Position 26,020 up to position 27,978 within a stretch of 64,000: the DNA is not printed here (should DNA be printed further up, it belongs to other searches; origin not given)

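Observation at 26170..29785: Operon of tandem YfbR-like HD nucleotidase, YqeK-like HD hydrolase and an atypical radical SAM protein with HhH DNA-binding tail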

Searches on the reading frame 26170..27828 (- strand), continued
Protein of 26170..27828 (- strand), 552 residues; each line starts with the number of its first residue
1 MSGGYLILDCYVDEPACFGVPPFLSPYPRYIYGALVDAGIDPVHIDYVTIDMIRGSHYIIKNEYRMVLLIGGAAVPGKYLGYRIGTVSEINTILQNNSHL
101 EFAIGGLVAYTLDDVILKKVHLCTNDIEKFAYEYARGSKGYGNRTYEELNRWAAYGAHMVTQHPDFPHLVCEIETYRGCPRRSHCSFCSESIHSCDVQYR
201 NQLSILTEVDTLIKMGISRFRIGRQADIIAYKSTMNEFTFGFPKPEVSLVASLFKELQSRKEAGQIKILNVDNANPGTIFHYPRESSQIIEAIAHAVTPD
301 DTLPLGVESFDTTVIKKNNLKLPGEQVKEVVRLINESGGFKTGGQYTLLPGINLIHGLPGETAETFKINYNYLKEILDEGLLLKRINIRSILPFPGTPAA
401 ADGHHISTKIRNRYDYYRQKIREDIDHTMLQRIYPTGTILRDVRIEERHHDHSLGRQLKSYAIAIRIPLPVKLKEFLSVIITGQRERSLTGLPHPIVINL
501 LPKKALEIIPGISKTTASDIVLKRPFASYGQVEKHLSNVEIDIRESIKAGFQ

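Call 9: find_encoding_contigs(protein=P0116, flank=8000, max_places=3)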
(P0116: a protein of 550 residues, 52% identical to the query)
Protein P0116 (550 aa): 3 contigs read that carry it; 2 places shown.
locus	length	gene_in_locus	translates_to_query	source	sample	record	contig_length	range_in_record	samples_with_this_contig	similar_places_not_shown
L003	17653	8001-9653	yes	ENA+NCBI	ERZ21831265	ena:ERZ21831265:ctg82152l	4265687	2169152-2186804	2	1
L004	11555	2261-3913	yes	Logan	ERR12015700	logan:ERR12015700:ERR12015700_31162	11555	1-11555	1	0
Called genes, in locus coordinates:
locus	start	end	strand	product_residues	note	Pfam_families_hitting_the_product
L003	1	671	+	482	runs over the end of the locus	PF00041:fn3, PF13505:OMP_b-brl (faint)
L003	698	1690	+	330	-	PF03781:FGE-sulfatase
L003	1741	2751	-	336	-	PF00753:Lactamase_B, PF19583:ODP (faint), PF12706:Lactamase_B_2 (weak)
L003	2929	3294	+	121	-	PF09350:DJC28_CD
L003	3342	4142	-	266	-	PF03009:GDPD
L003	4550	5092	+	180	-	-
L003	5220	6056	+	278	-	PF00571:CBS (weak), PF03471:CorC_HlyC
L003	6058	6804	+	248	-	PF11967:RecO_N, PF02565:RecO_C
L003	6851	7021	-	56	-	-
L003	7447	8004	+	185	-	PF01966:HD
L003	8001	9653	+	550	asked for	PF04055:Radical_SAM (weak)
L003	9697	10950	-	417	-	PF00155:Aminotran_1_2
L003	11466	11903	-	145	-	PF21349:RUBY_RBDX, PF01880:Desulfoferrodox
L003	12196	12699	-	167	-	-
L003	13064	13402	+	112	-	PF00462:Glutaredoxin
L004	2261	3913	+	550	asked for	PF04055:Radical_SAM (weak)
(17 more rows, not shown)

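Call 15: find_related_loci(query=A1, collection=genome_contigs, flank=6000)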
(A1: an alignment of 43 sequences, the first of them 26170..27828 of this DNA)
Query A1 (552 aa) in genome_contigs; peptide patterns used: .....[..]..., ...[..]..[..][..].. (x = any residue, [..] = any of these).
599 stretches matched a pattern (row limit reached: there are more); 590 encode a relative of the query (tblastn E <= 1e-3); the best 80 are kept; 80 distinct loci.
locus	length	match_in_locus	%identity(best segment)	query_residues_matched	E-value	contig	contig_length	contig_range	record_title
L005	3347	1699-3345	87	1-549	0e+0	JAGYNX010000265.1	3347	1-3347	MAG: Spirochaetes bacterium isolate M55B154 265, whole genome shotgun sequence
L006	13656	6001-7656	87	1-552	0e+0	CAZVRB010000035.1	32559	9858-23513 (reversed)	MAG TPA_asm: uncultured Leptospiraceae bacterium isolate binchicken_co13_469 genome assembly, contig: NODE_1583_length_3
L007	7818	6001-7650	70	1-551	0e+0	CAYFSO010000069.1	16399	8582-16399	MAG TPA_asm: uncultured Leptospiraceae bacterium isolate ERP107533_co1_200 genome assembly, contig: NODE_2846_length_163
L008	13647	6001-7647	56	1-551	0e+0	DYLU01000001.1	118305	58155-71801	MAG TPA_asm: Leptospira biflexa isolate SulCav_AS07-7_37_12 SulCav_AS07_7_84_length_118305_cov_6_912592, whole genome sh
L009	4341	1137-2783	57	1-551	0e+0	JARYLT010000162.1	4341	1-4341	MAG: Spirochaetota bacterium isolate A05DMB-I-13 NODE_162_length_4341_cov_4.484991, whole genome shotgun sequence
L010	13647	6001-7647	56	1-551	0e+0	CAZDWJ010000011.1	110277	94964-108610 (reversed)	MAG TPA_asm: uncultured Leptospira sp. isolate binchicken_co40_101 genome assembly, contig: NODE_215_length_110277_cov_8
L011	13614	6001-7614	55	5-545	0e+0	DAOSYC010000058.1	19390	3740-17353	MAG TPA_asm: Spirochaetota bacterium isolate AMR_MDS_2095 NODE_1781_length_19390_cov_6.208896, whole genome shotgun sequ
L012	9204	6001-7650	54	1-551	0e+0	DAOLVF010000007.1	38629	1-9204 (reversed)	MAG TPA_asm: Spirochaetota bacterium isolate AMR_MDS_4586 NODE_1138_length_38629_cov_27.588764, whole genome shotgun seq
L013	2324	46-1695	53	1-551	0e+0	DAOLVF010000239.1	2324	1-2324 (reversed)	MAG TPA_asm: Spirochaetota bacterium isolate AMR_MDS_4586 NODE_42334_length_2324_cov_15.465403, whole genome shotgun seq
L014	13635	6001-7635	53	1-548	0e+0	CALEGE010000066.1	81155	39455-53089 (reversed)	MAG TPA_asm: uncultured Spirochaetia bacterium isolate SRR1562008_bin.80_CONCOCT_v1.1_MAG genome assembly, contig: ERZ72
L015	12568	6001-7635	51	5-550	0e+0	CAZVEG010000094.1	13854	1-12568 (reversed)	MAG TPA_asm: uncultured Leptospirales bacterium isolate binchicken_co269_219 genome assembly, contig: NODE_4239_length_1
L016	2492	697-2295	51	1-534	0e+0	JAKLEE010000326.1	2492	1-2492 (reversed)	MAG: Spirochaetes bacterium isolate RA.bin126 RA.bin126_326, whole genome shotgun sequence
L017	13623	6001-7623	54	5-547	0e+0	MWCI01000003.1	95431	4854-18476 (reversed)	MAG: Spirochaetes bacterium ADurb.Bin218 BWY23_contig000003, whole genome shotgun sequence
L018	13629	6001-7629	52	5-550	0e+0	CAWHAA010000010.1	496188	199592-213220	MAG: uncultured Spirochaetota bacterium isolate MFD04716.bin.2.40 genome assembly, contig: contig_7975, whole genome sho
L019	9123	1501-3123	53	5-547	0e+0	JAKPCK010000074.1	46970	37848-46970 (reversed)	MAG: Deltaproteobacteria bacterium isolate JPMR_maxbin.018 k141_754656, whole genome shotgun sequence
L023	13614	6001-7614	52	7-547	0e+0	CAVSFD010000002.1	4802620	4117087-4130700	MAG: uncultured Spirochaetota bacterium isolate MFD02979.bin.1.65 genome assembly, contig: contig_47028, whole genome sh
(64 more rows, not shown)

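Call 17: predict_structure(alignment_id=A1)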
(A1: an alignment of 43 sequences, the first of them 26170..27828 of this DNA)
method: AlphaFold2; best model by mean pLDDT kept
length: 552 residues; sequences in the alignment: 43
mean_pLDDT: 90.9   pTM: 0.90
mean pLDDT of the five models: 90.9, 90.8, 90.5, 89.7, 88.4
residues with pLDDT >= 90: 413; 70-90: 116; 50-70: 20; < 50: 3
segments of 3 or more residues with pLDDT < 50: none
pLDDT, mean of each block of 10 residues (from residue 1): 81 63 89 97 95 92 93 71 84 92 81 81 89 91 92 95 93 91 86 78 97 97 85 92 95 98 96 93 98 96 93 94 95 97 92 92 96 97 91 81 83 95 93 94 92 88 90 95 90 96 95 96 95 94 96 88
secondary structure, 60 per line:
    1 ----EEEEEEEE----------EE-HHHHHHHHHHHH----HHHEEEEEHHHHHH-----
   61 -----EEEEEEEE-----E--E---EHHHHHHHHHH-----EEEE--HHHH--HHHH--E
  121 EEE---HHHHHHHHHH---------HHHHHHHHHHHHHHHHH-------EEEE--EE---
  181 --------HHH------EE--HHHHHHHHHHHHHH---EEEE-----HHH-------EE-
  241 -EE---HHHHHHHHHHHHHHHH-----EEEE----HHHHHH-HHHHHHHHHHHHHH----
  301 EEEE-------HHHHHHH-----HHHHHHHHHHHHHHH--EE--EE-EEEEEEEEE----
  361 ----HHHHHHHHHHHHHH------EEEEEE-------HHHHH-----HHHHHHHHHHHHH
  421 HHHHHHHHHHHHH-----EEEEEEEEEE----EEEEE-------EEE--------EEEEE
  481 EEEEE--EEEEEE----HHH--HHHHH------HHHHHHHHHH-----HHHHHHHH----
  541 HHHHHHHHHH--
elements in order: E5-12 H26-37 E45-49 H50-55 E66-73 H87-96 E102-105 H108-111 H114-117 E120-123 H127-136 H146-162 E170-173 H202-215 E219-222 H247-262 E268-271 H276-281 H283-296 E301-304 H312-318 H324-338 E348-356 H365-378 E385-390 H398-402 H408-433 E439-448 E453-457 E465-467 E476-485 E488-493 H503-507 H514-523 H529-536 H541-550

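Call 18: search_protein_representatives(protein=window:26170-27828:-)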
Query: 552 residues. Proteins with E-value up to 0.001 (for the whole library): 494; up to 1e-10: 295; up to 1e-30: 150. The best 150 are listed.
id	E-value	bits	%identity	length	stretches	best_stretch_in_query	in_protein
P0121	3.8e-176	603.3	50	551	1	5-547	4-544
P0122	6.8e-130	450.7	54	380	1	1-373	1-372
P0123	3.8e-119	415.2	43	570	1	6-528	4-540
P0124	8.3e-114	397.6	43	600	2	141-533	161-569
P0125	8.7e-112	390.9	41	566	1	5-532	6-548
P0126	1.1e-109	384.0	41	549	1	6-537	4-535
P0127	2.0e-109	383.1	43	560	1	7-534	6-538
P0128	6.4e-107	374.9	40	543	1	5-519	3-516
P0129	6.8e-106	371.5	52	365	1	198-529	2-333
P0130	8.7e-106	371.1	43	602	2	7-398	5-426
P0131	1.8e-105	370.1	39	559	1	6-525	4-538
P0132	2.1e-103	363.3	42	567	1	4-467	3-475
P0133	8.4e-102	358.0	40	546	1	6-539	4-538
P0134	2.4e-101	356.4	41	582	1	6-534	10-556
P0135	2.3e-99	349.9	39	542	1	6-528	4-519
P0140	4.8e-96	339.0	38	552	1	5-530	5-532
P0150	6.9e-91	321.9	36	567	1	6-530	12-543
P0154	3.4e-88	313.0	39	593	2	143-531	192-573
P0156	2.0e-86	307.2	39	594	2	65-539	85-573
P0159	1.5e-84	301.1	37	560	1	6-537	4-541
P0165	4.5e-82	292.8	36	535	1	5-525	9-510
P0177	1.3e-77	278.1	41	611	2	144-526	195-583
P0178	1.4e-76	274.8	35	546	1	7-523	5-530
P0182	4.5e-76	273.1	39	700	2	137-532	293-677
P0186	6.5e-74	265.9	41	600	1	144-531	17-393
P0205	7.7e-57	209.6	34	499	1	6-491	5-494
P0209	3.0e-55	204.3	34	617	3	144-491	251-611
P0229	4.5e-44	167.4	33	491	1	6-494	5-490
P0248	2.3e-38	148.6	38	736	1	6-236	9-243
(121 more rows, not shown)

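Call 31: search_protein_families(library=pfam, proteins=[P0182, P0248, P0186, P0177, P0209, P0124, P0130, P0154, P0156], max_evalue=0.01)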
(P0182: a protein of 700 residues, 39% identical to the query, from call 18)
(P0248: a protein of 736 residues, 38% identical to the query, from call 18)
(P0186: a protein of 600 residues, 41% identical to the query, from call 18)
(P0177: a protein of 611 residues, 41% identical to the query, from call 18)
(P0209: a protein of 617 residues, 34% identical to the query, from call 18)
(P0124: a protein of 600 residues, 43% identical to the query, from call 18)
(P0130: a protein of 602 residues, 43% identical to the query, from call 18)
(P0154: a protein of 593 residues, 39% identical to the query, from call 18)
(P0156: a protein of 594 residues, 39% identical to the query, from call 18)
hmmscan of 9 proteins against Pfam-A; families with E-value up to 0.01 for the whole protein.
P0182 (700 aa): 4 families
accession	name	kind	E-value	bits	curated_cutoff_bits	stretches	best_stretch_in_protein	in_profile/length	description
PF04055.27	Radical_SAM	-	4.2e-08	34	29.5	1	341-502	8-151/166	Radical SAM superfamily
PF12836.13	HHH_3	-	2.1e-06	28.2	27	1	639-677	4-46/65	Helix-hairpin-helix motif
PF00633.29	HHH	-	0.00011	22.4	24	1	645-666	7-28/30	Helix-hairpin-helix motif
PF14520.12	HHH_5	-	0.0019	19.1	27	1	636-666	22-52/57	Helix-hairpin-helix domain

P0248 (736 aa): 8 families
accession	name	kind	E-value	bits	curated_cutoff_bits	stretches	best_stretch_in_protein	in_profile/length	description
PF02518.31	HATPase_c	-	1.5e-21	77.4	26.4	1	627-734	2-107/111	Histidine kinase-, DNA gyrase B-, and HSP90-like ATPase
PF00512.31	HisKA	-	1e-12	48.4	26.9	1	519-582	3-63/66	His Kinase A (phospho-acceptor) domain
PF00989.32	PAS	-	8.8e-12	45.5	22.6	1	331-448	1-113/113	PAS fold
PF13426.13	PAS_9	-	4.3e-10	40.2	27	1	343-450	3-103/103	PAS domain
PF14501.12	HATPase_c_5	-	6.2e-05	23.3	22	1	634-724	9-92/102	GHKL domain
PF04055.27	Radical_SAM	-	0.00015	22.5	29.5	1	181-240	2-62/166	Radical SAM superfamily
PF13581.12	HATPase_c_2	-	0.00026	21.4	27.4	1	638-713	39-111/127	Histidine kinase-like ATPase domain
PF13596.12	PAS_10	-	0.0045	18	22.1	0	366-449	32-106/106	PAS domain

P0186 (600 aa): 2 families
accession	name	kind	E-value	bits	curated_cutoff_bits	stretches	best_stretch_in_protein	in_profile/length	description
PF04055.27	Radical_SAM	-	5.2e-09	36.9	29.5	1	47-235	1-159/166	Radical SAM superfamily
PF00633.29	HHH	-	0.0012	19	24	1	359-382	4-27/30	Helix-hairpin-helix motif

P0177 (611 aa): 1 family
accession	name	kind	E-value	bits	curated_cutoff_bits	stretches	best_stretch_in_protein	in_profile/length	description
PF04055.27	Radical_SAM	-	9.2e-09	36.1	29.5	1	230-421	2-159/166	Radical SAM superfamily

P0209 (617 aa): 1 family
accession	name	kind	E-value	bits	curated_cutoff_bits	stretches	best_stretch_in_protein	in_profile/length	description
PF04055.27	Radical_SAM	-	1.9e-09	38.4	29.5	1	279-476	2-158/166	Radical SAM superfamily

P0124 (600 aa): 2 families
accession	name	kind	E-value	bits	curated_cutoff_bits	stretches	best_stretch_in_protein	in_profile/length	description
PF04055.27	Radical_SAM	-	7.6e-11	42.9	29.5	1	194-390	2-166/166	Radical SAM superfamily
PF14520.12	HHH_5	-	0.00055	20.8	27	1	536-559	31-54/57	Helix-hairpin-helix domain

P0130 (602 aa): 1 family
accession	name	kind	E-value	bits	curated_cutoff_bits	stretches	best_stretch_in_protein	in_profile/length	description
PF04055.27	Radical_SAM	-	3e-08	34.5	29.5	1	205-401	1-166/166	Radical SAM superfamily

P0154 (593 aa): 3 families
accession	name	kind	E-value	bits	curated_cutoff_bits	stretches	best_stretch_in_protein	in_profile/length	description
PF04055.27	Radical_SAM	-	2.5e-09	38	29.5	1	226-402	4-155/166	Radical SAM superfamily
PF00633.29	HHH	-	4.2e-06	26.8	24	1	540-563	5-28/30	Helix-hairpin-helix motif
PF12836.13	HHH_3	-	4.6e-06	27.1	27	1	538-579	6-51/65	Helix-hairpin-helix motif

P0156 (594 aa): 2 families
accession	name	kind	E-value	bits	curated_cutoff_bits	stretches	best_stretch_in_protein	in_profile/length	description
PF04055.27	Radical_SAM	-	1.6e-07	32.1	29.5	1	209-384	5-155/166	Radical SAM superfamily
PF12836.13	HHH_3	-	0.0064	17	27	0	530-564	6-44/65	Helix-hairpin-helix motif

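Call 35: list_cluster_members(proteins=[P0123, P0126, P0133, P0140, P0150, P0159, P0165, P0178, P0205, P0229])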
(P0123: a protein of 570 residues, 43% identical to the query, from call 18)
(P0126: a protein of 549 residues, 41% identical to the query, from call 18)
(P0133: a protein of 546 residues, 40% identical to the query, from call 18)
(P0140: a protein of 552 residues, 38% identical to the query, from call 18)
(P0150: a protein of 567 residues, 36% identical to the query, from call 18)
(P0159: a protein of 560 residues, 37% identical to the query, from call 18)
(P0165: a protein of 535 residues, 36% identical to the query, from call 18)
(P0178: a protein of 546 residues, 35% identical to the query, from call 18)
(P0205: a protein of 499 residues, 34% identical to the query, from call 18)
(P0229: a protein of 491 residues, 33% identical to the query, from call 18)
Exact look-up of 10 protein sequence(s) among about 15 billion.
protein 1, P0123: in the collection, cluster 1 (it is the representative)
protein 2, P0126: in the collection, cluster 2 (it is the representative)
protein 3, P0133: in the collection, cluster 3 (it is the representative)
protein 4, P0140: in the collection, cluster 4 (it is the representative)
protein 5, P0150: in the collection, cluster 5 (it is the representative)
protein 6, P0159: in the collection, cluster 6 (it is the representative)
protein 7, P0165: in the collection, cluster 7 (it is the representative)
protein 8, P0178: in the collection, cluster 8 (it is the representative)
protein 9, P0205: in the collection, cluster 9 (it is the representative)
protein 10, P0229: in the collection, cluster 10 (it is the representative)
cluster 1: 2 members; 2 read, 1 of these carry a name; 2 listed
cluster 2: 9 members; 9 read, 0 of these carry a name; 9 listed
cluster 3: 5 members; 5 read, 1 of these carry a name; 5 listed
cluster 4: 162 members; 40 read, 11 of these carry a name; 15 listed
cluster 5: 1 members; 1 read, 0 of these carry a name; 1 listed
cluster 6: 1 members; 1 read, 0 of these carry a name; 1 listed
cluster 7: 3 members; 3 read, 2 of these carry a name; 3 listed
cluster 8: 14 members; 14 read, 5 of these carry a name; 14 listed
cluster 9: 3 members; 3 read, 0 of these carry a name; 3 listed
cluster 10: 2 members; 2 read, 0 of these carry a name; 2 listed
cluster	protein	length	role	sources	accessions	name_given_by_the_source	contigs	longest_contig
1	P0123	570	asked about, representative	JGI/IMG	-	-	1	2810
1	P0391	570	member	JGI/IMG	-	radical SAM superfamily enzyme with C-terminal helix-hairpin-helix motif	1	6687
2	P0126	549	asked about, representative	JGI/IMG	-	-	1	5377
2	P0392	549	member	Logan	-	-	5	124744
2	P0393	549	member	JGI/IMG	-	-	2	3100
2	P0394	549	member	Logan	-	-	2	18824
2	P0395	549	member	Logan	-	-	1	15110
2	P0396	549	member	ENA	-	-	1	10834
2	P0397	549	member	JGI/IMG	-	-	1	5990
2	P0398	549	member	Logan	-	-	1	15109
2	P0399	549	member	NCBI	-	-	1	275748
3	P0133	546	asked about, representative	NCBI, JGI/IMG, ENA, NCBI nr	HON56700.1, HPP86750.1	MAG TPA: radical SAM protein [bacterium] | radical SAM protein [bacterium]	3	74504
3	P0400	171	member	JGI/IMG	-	-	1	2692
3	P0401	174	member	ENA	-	-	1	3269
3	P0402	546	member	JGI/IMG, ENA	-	-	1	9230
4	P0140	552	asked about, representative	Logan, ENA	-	-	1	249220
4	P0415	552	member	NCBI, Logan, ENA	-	-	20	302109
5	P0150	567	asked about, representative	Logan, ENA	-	-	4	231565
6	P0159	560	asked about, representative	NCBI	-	-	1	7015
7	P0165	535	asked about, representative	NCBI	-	-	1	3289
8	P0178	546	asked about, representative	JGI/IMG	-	-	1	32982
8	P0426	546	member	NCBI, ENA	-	-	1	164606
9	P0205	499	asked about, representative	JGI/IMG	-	-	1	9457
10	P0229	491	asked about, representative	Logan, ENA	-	-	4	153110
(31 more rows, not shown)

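Call 36: find_encoding_contigs(protein=P0415, flank=6000, max_places=2)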
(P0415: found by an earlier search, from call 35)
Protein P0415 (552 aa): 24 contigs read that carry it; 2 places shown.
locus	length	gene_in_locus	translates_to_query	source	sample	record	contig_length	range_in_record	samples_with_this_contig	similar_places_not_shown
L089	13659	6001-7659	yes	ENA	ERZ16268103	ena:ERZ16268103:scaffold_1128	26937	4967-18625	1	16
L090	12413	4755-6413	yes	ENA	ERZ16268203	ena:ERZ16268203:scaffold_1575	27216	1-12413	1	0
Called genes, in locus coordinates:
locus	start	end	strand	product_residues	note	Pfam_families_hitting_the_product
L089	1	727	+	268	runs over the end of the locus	PF00977:His_biosynth, PF03060:NMO (faint)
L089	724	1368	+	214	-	PF13489:Methyltransf_23, PF05724:TPMT, PF13847:Methyltransf_31, PF08241:Methyltransf_11, PF08242:Methyltransf_12, PF13649:Methyltransf_25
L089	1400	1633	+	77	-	-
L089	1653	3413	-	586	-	PF07973:tRNA_SAD, PF00587:tRNA-synt_2b, PF03129:HGTP_anticodon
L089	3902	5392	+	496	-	PF02254:TrkA_N, PF01368:DHH, PF02272:DHHA1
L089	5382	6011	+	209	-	PF01973:MptE-like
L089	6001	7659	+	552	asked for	PF04055:Radical_SAM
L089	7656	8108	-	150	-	PF00583:Acetyltransf_1, PF13420:Acetyltransf_4 (weak), PF13673:Acetyltransf_10, PF13508:Acetyltransf_7, PF08445:FR47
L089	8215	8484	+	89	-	PF05239:PRC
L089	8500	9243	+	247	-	PF04446:Thg1, PF14413:Thg1C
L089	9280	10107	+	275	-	PF01678:DAP_epimerase, PF02567:PhzC-PhzF (weak), PF01678:DAP_epimerase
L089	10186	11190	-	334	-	PF00800:PDT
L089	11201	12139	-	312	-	PF00535:Glycos_transf_2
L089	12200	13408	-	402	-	PF00764:Arginosuc_synth, PF20979:Arginosuc_syn_C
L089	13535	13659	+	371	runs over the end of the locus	PF03601:Cons_hypoth698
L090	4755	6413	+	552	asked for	PF04055:Radical_SAM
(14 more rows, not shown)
